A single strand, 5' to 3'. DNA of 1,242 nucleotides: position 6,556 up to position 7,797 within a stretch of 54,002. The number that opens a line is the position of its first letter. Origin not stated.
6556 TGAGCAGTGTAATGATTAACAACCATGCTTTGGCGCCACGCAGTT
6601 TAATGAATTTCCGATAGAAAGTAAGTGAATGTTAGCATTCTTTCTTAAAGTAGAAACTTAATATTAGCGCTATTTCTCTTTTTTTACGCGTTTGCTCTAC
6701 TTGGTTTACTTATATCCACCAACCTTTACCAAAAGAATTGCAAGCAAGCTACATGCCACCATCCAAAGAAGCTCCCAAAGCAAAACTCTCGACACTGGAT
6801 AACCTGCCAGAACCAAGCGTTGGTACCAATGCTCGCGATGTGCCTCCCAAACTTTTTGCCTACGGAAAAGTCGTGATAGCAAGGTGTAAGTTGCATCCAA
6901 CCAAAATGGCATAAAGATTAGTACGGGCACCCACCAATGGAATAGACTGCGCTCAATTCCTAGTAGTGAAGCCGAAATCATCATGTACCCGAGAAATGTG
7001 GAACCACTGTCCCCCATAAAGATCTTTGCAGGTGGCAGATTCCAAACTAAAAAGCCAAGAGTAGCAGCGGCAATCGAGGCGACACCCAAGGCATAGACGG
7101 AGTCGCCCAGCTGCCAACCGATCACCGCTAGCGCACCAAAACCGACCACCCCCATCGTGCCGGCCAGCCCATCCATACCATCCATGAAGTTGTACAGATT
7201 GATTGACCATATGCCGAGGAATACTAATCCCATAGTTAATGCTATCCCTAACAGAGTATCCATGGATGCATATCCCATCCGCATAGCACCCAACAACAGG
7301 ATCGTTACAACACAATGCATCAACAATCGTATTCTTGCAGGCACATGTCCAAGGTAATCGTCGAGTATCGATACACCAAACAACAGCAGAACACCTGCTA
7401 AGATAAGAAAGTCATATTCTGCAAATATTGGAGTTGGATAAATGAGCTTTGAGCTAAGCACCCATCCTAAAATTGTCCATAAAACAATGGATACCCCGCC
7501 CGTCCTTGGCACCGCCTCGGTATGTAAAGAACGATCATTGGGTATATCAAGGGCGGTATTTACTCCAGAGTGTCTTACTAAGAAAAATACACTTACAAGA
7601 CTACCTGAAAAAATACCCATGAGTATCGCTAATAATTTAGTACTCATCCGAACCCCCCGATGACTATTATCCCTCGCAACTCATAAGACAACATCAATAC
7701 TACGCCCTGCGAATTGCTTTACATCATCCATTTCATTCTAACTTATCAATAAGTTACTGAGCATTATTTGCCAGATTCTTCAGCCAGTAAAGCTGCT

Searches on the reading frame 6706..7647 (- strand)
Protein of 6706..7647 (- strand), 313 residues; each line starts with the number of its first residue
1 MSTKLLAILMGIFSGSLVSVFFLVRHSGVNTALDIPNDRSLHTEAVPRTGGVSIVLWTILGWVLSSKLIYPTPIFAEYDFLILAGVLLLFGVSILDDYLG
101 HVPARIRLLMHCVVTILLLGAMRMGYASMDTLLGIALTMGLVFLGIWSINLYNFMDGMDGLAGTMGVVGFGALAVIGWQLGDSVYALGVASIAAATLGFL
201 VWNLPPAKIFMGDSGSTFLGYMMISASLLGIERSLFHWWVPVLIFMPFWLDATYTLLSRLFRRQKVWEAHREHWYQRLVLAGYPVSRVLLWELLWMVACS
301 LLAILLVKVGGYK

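Call 54: search_protein_families(library=pfam, proteins=[window:6706-7647:-], max_evalue=0.00001)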
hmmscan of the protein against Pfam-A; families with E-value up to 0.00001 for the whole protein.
window:6706-7647:- (313 aa): 1 family
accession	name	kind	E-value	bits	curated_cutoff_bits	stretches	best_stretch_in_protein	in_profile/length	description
PF00953.26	Glycos_transf_4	-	2.6e-32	112.5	27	1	81-229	3-158/160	Glycosyl transferase family 4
